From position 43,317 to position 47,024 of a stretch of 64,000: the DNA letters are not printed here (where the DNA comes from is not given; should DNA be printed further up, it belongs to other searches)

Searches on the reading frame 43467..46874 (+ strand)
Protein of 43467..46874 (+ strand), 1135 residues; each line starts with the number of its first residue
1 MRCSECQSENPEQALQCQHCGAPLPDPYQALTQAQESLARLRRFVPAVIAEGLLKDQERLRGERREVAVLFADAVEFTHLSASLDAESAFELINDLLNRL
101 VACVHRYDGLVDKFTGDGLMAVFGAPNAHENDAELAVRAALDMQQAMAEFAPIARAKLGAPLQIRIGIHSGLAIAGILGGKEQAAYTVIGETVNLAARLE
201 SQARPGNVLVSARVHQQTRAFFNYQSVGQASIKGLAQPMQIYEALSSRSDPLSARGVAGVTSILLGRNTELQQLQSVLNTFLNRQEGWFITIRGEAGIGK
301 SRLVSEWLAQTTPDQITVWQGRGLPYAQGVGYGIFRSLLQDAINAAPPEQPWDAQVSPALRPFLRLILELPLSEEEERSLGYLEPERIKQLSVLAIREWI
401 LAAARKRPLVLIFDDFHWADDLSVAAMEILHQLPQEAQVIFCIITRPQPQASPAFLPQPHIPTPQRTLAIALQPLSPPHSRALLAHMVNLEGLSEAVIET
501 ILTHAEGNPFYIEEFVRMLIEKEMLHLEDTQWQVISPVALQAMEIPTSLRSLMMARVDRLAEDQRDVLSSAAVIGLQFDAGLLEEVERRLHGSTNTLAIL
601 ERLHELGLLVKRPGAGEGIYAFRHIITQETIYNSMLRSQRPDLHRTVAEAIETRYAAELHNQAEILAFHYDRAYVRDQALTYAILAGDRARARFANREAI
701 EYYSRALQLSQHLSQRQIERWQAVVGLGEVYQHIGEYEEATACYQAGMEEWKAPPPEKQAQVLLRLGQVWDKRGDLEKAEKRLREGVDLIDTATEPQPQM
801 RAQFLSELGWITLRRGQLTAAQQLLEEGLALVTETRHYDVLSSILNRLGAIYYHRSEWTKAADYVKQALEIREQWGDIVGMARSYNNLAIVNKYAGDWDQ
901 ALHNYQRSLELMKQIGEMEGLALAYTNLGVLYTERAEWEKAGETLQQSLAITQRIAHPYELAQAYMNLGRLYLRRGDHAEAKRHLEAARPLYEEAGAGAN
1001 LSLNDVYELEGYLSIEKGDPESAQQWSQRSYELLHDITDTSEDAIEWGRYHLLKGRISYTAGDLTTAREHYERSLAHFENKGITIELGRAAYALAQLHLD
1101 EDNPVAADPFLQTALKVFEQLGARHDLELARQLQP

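Call 46: search_protein_families(library=pfam, proteins=[window:43467-46874:+], max_evalue=0.000001)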
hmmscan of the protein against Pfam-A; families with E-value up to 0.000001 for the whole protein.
window:43467-46874:+ (1135 aa): 14 families
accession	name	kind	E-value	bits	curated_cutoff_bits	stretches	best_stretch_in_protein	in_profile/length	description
PF13424.12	TPR_12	-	1.5e-51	172.9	30.1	5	842-914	3-77/77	Tetratricopeptide repeat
PF00211.25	Guanylate_cyc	-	1.7e-29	103.2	21.9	1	65-242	7-179/183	Adenylate and Guanylate cyclase catalytic domain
PF07719.23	TPR_2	-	7e-28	94.9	27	0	882-913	1-32/34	Tetratricopeptide repeat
PF00515.34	TPR_1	-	2.9e-26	90.6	27.8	0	882-911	1-30/34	Tetratricopeptide repeat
PF17874.7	TPR_MalT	-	1e-21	78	45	2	759-914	39-193/336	MalT-like TPR region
PF13374.12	TPR_10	-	1.1e-20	73.4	27.5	0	961-995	1-35/42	Tetratricopeptide repeat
PF13191.12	AAA_16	-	5.9e-19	69.6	32.6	1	264-440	2-165/167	AAA ATPase domain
PF13176.12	TPR_7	-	9e-15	53.9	27.9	0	924-954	1-31/36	Tetratricopeptide repeat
PF13181.12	TPR_8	-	5.7e-12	45.2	25.7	0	962-988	1-27/34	Tetratricopeptide repeat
PF14559.12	TPR_19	-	4e-09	37.1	25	0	697-747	8-51/68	Tetratricopeptide repeat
PF10602.15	RPN7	-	2.8e-08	34.1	29.6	0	843-952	37-143/174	26S proteasome subunit RPN7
PF10345.15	Cohesin_load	-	9.6e-08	31.3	25.8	0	682-885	364-571/585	Cohesin loading factor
PF14938.12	SNAP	-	5.6e-07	29.7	25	0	926-996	39-108/282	Soluble NSF attachment protein, SNAP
PF24885.1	TPR_NPHP3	-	7.5e-07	29.2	100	0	842-963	99-224/239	Nephrocystin-3 TPR domain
